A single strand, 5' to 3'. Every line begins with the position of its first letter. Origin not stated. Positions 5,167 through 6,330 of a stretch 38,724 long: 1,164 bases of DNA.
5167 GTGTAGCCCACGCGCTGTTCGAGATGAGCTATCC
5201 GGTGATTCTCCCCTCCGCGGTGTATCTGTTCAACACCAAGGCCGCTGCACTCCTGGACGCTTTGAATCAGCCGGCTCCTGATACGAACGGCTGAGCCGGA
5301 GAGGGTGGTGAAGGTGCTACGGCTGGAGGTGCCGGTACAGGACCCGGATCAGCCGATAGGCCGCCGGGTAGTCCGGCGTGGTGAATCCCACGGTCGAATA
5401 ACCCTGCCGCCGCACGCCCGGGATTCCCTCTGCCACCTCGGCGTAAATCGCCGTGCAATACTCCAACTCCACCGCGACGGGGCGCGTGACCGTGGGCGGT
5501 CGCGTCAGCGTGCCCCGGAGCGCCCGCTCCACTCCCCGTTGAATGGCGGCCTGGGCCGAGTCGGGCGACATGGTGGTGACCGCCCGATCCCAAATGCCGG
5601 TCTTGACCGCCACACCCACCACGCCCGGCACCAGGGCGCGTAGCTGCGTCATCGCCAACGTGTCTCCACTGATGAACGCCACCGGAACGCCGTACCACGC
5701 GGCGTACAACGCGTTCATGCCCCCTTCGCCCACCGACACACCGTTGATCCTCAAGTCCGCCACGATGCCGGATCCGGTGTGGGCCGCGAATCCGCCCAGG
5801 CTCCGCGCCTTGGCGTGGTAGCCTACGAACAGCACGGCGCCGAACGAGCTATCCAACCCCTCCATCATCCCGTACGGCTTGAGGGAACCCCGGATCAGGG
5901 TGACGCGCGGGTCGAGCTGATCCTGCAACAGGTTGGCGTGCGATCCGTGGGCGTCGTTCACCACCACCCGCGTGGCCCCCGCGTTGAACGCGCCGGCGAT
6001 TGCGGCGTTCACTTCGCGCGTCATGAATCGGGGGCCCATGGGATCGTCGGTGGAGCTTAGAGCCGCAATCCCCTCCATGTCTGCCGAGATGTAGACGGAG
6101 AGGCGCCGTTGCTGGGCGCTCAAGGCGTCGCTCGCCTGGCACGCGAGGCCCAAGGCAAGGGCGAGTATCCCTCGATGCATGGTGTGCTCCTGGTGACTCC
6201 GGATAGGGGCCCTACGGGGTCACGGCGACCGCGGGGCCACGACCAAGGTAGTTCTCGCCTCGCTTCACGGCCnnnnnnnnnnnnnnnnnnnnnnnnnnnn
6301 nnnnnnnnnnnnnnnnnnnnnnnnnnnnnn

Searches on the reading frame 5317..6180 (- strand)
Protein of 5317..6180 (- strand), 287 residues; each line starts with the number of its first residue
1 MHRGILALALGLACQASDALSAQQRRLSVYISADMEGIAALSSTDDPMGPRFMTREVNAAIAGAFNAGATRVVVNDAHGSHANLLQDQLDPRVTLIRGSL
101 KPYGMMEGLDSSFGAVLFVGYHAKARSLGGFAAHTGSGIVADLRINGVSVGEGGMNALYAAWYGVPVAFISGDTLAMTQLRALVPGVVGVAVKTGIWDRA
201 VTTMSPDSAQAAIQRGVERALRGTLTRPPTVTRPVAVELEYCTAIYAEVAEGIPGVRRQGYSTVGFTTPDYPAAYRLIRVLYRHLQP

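Call 89: search_protein_families(library=pfam, proteins=[window:5317-6180:-], max_evalue=0.001)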
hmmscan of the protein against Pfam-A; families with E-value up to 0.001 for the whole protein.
window:5317-6180:- (287 aa): 1 family
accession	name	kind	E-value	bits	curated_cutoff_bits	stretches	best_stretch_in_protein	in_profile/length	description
PF04951.18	Peptidase_M55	-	1.8e-78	264.1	25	1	28-279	2-263/264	D-aminopeptidase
